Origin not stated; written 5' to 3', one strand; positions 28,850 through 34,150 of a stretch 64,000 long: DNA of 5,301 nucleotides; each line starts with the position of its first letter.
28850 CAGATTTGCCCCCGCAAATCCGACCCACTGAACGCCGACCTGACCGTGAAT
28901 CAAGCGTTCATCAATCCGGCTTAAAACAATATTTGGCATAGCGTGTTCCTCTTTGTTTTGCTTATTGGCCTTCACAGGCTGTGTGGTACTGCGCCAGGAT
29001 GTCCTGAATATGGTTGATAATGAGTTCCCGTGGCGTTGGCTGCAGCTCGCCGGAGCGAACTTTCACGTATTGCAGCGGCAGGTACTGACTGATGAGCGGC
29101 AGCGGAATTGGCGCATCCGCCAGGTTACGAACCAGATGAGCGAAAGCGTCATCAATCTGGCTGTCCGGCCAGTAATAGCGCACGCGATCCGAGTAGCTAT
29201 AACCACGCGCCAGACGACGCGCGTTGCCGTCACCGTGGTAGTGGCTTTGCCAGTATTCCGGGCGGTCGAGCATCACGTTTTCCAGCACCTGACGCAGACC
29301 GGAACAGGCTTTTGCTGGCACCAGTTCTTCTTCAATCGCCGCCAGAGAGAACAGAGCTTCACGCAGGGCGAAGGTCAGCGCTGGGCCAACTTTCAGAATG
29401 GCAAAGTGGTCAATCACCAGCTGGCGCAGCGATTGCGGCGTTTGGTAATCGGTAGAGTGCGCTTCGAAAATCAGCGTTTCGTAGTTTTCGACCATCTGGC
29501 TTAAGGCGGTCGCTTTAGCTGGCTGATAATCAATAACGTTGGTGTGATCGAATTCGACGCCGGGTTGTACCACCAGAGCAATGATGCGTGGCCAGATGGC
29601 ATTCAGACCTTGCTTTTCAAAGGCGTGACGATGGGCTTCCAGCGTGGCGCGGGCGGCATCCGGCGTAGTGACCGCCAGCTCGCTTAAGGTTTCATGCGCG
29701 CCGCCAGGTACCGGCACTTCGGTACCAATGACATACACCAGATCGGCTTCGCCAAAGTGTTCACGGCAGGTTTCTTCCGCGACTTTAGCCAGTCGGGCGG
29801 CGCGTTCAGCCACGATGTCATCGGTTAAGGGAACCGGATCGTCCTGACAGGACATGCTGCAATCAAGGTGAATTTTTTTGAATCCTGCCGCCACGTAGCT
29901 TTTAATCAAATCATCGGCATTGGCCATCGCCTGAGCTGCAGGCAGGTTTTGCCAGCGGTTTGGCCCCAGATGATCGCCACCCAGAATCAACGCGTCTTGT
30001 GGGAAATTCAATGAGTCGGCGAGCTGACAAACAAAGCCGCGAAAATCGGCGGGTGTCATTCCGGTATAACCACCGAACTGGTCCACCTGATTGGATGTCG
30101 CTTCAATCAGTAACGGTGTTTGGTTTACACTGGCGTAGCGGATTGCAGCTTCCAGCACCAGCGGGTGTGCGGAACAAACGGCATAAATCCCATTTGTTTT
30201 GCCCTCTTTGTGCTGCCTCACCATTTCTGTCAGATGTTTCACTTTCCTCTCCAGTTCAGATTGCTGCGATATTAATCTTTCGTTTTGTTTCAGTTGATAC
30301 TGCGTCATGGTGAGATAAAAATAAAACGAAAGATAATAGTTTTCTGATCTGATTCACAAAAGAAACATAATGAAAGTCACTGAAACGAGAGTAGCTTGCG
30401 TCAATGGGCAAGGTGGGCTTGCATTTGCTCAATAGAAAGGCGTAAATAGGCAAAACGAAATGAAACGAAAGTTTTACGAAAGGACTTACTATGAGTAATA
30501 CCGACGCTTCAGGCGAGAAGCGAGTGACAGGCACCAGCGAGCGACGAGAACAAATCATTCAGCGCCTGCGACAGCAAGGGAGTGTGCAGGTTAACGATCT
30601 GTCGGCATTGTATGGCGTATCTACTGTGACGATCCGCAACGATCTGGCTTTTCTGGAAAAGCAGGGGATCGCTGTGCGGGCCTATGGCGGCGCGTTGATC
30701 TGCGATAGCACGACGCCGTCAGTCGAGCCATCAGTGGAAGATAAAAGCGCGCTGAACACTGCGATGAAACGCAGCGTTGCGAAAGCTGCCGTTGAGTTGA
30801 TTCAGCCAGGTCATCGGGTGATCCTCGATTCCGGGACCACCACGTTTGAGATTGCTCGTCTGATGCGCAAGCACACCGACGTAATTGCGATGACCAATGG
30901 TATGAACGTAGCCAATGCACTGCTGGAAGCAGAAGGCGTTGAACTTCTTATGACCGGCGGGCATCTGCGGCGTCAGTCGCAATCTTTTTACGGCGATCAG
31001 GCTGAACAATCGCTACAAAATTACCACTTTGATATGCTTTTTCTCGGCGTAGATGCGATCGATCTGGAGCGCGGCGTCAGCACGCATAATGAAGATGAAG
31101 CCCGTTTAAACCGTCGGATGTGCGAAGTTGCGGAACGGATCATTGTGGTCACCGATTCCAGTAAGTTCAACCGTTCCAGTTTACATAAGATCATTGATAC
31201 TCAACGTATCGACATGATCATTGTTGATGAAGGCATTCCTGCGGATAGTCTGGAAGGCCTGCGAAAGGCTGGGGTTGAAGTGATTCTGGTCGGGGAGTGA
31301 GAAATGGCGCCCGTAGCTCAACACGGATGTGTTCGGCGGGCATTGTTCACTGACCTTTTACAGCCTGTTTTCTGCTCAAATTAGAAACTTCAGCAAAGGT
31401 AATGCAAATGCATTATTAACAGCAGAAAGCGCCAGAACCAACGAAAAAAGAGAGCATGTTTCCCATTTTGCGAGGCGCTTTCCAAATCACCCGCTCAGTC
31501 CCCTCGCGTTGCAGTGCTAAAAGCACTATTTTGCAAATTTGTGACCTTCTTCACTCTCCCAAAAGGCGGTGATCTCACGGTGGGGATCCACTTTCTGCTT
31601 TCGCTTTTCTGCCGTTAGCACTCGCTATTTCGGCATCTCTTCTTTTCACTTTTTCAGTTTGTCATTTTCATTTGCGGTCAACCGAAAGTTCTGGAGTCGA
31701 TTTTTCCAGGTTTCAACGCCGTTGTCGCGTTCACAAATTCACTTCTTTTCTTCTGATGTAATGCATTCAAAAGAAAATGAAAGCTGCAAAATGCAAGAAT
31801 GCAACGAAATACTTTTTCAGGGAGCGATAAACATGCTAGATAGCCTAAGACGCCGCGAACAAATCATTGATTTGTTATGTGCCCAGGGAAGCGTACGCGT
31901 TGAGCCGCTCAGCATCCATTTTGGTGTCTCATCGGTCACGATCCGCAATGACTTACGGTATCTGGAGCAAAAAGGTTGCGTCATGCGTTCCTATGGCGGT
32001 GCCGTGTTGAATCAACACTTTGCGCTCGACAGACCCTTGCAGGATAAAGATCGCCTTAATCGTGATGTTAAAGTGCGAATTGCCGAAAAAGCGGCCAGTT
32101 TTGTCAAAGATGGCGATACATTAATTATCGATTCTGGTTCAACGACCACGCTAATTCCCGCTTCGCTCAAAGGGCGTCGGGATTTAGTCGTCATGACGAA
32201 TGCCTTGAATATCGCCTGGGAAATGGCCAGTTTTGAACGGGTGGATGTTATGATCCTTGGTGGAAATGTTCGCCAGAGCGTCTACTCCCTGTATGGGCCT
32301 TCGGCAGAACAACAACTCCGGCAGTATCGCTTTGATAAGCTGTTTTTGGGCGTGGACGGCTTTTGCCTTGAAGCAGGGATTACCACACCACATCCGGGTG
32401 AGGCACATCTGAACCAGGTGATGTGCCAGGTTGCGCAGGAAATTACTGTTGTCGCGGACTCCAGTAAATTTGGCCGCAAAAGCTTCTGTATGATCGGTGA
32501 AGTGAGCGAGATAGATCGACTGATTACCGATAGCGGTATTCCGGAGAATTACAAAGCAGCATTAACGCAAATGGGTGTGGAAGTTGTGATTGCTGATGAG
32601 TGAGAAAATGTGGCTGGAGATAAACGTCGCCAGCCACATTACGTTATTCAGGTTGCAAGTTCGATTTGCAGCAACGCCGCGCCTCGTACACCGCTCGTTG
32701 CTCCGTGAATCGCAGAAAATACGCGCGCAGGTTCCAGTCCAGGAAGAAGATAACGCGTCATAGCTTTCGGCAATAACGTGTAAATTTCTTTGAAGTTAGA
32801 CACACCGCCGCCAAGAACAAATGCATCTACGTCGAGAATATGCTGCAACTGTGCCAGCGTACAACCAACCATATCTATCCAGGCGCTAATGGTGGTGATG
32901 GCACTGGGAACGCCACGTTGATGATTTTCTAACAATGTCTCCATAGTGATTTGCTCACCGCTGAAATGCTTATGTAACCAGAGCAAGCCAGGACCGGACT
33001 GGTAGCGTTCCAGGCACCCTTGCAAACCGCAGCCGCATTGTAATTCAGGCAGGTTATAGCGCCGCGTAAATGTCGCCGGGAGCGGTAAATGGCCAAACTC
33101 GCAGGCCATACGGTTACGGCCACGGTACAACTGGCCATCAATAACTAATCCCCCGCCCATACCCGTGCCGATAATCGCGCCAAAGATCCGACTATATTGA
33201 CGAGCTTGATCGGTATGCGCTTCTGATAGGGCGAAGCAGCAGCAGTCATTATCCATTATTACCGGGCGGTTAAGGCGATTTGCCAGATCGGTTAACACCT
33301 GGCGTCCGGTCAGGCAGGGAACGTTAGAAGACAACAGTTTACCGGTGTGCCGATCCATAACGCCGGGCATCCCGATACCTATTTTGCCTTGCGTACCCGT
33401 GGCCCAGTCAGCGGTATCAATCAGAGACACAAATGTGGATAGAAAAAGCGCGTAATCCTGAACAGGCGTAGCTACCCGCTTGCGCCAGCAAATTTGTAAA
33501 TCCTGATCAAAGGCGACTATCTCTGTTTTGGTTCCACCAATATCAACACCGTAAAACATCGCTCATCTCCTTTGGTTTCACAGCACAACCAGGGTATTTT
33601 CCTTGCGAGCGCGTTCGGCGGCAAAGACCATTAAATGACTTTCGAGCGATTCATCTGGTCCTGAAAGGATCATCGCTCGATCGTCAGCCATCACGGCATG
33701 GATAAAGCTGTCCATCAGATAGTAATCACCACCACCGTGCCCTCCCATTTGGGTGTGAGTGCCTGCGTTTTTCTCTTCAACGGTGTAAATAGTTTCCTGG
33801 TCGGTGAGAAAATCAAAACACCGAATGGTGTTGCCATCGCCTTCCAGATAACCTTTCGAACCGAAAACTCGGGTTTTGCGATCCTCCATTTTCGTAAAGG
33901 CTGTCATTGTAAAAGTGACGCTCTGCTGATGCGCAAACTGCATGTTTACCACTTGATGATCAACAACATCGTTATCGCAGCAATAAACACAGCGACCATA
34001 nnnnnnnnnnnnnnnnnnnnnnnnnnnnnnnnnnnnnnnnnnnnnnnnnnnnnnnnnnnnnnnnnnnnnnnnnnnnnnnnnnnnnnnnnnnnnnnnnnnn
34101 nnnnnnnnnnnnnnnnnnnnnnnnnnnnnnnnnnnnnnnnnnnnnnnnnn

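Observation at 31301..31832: ~530-bp non-coding leader with TTTC/GAAA repeat array upstream of the AgaR-paralogue gene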

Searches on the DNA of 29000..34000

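Call 4: search_rna_families(source=window, start=29000, end=34000, threshold=evalue, max_evalue=1)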
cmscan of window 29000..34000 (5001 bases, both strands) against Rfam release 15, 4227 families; matches with E-value up to 1: 1.
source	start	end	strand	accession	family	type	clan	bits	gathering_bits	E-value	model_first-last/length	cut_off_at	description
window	33233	33293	-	RF01734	Fluoride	Cis-reg; riboswitch;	-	21.5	34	0.011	1-64/64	no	Fluoride riboswitch aptamer (crcB RNA motif)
